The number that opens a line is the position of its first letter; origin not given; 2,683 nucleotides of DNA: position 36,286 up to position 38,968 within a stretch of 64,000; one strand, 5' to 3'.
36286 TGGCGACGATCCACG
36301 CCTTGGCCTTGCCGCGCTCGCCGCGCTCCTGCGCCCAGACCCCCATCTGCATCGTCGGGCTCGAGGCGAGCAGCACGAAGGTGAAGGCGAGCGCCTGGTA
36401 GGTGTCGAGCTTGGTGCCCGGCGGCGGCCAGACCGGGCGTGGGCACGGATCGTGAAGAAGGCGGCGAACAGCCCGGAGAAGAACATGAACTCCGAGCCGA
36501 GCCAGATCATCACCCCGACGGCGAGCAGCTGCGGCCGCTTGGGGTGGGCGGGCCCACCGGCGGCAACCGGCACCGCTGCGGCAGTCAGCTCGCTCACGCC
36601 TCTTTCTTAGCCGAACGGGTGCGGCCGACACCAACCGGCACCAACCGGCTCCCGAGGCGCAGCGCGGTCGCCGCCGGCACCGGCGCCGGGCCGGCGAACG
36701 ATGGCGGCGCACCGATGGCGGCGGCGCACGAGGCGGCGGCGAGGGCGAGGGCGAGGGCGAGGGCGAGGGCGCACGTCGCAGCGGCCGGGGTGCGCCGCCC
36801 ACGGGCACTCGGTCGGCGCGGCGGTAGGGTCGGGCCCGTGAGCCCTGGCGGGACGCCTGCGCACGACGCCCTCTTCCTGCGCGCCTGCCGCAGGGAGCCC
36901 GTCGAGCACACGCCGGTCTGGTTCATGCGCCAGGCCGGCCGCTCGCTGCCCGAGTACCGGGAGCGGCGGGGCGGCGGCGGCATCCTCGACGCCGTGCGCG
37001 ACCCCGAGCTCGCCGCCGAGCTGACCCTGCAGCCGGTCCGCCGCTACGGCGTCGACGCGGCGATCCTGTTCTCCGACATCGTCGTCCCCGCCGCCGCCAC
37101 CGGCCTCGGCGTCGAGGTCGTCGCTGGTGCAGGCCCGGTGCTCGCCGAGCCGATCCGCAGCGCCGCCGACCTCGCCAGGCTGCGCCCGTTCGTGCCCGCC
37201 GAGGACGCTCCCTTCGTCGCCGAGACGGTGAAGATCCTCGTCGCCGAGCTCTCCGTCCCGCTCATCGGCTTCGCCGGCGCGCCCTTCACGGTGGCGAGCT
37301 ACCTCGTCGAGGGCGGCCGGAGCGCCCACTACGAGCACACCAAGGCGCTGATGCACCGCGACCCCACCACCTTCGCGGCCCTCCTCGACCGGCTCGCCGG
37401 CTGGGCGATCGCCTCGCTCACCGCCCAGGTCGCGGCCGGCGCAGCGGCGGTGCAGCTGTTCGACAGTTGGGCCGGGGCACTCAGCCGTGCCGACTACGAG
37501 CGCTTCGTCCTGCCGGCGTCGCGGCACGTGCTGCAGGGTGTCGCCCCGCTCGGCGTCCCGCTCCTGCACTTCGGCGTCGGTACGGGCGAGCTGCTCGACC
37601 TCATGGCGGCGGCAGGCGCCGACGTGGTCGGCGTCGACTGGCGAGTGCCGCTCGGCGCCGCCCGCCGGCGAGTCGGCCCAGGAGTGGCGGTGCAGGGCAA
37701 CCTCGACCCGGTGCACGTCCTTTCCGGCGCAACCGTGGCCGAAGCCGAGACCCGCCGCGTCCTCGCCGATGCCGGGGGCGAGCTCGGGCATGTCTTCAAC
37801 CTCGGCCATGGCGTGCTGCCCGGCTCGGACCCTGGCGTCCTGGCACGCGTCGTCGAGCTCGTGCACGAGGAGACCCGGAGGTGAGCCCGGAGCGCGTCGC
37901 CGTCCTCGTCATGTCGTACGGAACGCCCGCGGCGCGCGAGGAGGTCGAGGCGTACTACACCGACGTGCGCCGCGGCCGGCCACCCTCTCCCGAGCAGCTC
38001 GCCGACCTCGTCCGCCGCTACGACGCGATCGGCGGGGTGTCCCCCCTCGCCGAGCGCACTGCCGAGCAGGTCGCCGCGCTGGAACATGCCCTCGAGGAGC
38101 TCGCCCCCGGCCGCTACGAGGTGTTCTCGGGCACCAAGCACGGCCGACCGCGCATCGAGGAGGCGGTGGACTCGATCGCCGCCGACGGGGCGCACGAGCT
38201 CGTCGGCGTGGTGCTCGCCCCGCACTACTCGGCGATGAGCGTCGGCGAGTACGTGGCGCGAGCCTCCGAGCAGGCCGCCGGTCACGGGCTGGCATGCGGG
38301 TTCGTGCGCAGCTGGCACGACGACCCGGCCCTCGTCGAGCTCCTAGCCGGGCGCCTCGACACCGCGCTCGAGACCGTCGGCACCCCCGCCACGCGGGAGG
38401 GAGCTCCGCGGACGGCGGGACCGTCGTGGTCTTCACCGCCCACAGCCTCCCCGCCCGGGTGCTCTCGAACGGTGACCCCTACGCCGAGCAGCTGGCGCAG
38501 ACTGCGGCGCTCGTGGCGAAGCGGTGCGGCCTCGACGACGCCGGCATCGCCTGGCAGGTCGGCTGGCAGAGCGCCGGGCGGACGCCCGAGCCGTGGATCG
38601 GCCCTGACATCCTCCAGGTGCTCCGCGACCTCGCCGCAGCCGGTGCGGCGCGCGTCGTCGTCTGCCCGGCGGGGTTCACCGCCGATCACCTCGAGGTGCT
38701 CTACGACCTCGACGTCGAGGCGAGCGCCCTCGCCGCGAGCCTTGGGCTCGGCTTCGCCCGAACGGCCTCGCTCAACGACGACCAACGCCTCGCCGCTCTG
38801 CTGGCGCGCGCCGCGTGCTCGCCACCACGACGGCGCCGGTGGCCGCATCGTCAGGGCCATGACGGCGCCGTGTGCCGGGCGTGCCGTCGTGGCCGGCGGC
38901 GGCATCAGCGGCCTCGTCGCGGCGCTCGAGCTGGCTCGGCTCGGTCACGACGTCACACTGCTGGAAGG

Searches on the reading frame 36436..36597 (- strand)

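Call 69: search_protein_families(library=pfam, proteins=[window:36436-36597:-], max_evalue=0.01)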
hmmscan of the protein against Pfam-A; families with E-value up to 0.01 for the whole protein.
seq(54 aa): 1 family
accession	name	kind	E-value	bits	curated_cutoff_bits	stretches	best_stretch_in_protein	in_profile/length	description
PF00510.24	COX3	-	0.0056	17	23.8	1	25-49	76-100/258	Cytochrome c oxidase subunit III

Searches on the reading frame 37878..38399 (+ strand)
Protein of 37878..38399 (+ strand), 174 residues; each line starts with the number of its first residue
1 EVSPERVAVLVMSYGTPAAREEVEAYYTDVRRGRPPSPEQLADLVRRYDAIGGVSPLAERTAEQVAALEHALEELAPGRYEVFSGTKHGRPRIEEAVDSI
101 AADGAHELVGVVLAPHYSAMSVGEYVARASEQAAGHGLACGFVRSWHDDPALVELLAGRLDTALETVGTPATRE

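Call 69: search_protein_families(library=pfam, proteins=[window:37878-38399:+], max_evalue=0.01)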
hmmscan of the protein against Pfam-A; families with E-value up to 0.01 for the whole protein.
seq(174 aa): 1 family
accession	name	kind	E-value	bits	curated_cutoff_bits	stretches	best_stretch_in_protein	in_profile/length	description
PF00762.24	Ferrochelatase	-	3.5e-29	102.3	27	1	7-167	2-178/317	Ferrochelatase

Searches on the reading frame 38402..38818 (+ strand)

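Call 69: search_protein_families(library=pfam, proteins=[window:38402-38818:+], max_evalue=0.01)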
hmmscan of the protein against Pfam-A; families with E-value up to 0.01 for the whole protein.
seq(139 aa): 1 family
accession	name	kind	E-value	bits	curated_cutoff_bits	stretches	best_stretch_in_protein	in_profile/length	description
PF00762.24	Ferrochelatase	-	1.7e-37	129.6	27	1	7-136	184-311/317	Ferrochelatase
